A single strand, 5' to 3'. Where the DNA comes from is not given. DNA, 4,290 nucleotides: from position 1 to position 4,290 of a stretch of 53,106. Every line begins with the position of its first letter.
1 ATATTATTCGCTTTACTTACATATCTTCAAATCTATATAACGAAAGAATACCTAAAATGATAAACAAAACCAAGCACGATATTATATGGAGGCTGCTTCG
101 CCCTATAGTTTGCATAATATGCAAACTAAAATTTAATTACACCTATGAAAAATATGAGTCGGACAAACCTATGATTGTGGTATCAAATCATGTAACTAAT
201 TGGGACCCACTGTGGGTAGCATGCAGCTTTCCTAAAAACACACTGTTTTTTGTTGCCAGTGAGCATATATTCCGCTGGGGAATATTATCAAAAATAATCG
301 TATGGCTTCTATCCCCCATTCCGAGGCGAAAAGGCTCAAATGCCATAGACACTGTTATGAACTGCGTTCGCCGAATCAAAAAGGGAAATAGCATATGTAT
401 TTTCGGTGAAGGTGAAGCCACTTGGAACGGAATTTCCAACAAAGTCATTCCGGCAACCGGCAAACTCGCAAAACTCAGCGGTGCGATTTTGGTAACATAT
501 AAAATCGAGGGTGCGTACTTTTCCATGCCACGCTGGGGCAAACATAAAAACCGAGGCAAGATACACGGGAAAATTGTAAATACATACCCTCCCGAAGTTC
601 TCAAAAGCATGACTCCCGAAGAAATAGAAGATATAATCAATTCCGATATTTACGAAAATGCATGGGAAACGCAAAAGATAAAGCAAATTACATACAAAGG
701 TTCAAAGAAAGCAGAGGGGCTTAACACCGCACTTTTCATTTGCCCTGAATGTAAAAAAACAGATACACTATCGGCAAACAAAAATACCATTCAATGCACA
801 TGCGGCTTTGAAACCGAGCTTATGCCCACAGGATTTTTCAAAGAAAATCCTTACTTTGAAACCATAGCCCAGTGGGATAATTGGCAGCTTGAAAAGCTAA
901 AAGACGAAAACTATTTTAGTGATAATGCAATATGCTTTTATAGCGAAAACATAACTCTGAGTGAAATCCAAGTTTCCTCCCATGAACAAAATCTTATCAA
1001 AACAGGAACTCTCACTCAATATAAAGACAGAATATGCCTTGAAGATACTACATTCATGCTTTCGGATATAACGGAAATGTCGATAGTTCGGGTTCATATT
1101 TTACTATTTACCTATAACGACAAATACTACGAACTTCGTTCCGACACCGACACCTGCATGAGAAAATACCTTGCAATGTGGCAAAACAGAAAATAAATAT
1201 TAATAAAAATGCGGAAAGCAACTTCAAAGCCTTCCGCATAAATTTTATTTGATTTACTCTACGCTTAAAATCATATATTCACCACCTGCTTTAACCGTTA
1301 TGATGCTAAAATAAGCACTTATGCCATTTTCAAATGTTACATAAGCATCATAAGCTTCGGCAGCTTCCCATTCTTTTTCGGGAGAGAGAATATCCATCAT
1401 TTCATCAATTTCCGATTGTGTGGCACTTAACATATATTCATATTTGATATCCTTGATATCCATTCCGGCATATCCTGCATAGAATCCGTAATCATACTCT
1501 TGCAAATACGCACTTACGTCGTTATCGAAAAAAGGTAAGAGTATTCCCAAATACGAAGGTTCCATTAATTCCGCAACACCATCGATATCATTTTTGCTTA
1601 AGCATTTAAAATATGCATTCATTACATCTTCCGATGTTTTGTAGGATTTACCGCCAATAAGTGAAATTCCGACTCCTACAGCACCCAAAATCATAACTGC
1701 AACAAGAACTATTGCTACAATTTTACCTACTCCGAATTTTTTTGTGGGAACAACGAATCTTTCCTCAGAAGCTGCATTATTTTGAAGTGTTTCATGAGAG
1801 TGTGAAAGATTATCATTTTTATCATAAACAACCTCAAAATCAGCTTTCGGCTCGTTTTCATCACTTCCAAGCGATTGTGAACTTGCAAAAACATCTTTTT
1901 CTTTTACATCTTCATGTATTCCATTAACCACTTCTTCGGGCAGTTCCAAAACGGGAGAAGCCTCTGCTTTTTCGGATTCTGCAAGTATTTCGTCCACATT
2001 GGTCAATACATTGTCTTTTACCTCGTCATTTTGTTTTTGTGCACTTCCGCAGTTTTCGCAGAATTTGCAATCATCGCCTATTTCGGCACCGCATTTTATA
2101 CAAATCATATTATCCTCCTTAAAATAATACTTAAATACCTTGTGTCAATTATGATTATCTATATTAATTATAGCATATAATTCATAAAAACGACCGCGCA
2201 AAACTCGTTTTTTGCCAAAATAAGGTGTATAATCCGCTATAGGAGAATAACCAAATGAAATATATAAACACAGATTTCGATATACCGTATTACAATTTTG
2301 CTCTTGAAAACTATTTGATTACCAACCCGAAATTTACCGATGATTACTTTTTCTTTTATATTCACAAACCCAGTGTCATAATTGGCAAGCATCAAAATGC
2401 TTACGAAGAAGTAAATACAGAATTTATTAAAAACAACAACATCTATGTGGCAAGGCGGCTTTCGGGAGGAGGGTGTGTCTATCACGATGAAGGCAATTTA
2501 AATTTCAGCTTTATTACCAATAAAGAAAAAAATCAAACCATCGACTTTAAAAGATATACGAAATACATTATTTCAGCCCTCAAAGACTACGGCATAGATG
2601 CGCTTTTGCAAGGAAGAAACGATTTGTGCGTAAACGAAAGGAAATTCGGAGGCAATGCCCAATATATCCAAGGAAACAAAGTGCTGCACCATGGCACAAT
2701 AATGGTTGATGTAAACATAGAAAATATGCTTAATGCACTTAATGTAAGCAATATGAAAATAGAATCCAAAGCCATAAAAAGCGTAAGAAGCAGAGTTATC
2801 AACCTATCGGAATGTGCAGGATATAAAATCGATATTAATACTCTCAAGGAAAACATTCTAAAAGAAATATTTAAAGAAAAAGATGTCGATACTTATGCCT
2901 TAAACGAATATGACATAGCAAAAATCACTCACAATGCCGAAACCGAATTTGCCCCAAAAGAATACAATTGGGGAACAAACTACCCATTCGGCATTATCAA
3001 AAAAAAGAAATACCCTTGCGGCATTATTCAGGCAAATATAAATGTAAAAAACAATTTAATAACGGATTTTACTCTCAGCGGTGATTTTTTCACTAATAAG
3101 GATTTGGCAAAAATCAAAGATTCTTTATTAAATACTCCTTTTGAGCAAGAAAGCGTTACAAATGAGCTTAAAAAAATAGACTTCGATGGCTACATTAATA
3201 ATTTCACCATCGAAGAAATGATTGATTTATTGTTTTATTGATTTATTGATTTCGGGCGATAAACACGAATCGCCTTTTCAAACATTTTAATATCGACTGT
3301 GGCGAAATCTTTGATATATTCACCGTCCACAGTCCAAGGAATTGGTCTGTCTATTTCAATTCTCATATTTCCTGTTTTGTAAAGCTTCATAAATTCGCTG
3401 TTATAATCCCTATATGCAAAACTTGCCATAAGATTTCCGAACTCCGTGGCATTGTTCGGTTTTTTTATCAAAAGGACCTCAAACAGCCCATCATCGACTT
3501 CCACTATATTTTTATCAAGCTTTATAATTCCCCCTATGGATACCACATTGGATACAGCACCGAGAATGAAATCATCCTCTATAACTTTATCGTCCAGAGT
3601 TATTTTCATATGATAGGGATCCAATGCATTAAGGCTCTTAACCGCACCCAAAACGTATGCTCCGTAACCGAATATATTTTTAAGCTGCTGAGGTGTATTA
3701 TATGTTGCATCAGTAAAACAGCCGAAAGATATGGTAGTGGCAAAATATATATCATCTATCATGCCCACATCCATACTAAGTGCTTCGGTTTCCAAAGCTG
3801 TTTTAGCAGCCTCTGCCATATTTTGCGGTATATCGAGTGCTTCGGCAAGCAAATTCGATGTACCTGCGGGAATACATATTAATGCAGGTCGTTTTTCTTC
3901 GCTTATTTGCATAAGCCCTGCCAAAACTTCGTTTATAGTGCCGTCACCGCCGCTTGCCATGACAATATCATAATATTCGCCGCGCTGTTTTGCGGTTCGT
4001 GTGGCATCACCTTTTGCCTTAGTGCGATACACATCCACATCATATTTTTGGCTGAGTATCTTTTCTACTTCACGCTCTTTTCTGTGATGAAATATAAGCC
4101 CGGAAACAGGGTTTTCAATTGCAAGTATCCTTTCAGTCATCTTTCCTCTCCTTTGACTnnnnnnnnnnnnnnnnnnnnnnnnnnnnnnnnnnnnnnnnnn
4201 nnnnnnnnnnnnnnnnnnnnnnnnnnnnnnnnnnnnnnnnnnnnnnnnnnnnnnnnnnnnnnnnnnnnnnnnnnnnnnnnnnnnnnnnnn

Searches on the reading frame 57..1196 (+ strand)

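Call 105: search_protein_families(library=pfam, proteins=[window:57-1196:+], max_evalue=0.00001)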
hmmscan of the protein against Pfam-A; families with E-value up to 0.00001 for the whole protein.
window:57-1196:+ (379 aa): 1 family
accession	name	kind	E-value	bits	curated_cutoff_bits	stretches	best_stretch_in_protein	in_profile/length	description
PF01553.26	Acyltransferase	-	2.4e-12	47.2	23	1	31-124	8-105/132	Acyltransferase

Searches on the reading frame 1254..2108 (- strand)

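Call 105: search_protein_families(library=pfam, proteins=[window:1254-2108:-], max_evalue=0.00001)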
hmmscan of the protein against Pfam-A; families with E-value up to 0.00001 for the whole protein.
window:1254-2108:- (284 aa): 1 family
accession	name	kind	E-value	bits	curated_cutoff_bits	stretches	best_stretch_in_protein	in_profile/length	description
PF13240.11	Zn_Ribbon_1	-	7.7e-06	26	25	0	3-22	2-21/23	zinc-ribbon domain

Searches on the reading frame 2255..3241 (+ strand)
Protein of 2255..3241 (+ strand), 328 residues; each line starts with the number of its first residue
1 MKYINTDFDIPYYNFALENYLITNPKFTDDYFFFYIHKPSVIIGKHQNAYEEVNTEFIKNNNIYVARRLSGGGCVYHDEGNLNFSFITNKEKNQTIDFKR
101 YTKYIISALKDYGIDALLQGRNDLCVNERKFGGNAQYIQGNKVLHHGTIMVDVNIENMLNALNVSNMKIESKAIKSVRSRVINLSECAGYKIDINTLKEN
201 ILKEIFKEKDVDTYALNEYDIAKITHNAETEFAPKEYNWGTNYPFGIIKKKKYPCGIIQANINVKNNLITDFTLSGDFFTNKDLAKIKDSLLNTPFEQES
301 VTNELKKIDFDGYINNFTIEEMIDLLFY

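Call 105: search_protein_families(library=pfam, proteins=[window:2255-3241:+], max_evalue=0.00001)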
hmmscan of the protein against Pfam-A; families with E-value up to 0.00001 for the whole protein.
window:2255-3241:+ (328 aa): 3 families
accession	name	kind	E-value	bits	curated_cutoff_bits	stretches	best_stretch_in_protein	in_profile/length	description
PF21948.1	LplA-B_cat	-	2.4e-67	227.2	27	1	11-205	2-199/200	Lipoyl protein ligase A/B catalytic domain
PF10437.14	Lip_prot_lig_C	-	3.5e-21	75.4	24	1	244-326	3-85/85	Bacterial lipoate protein ligase C-terminus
PF03099.24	BPL_LplA_LipB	-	5.3e-12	46.2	21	1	46-154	9-133/133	Biotin/lipoate A/B protein ligase family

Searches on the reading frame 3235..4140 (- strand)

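Call 105: search_protein_families(library=pfam, proteins=[window:3235-4140:-], max_evalue=0.00001)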
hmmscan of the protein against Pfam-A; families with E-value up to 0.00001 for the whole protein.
window:3235-4140:- (301 aa): 2 families
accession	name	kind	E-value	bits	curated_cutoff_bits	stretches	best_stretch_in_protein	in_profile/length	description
PF00781.29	DAGK_cat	-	3.7e-26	91.6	23.6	1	5-127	2-124/125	Diacylglycerol kinase catalytic domain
PF19279.4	YegS_C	-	8.3e-10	39.1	27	1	151-280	16-144/158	YegS C-terminal NAD kinase beta sandwich-like domain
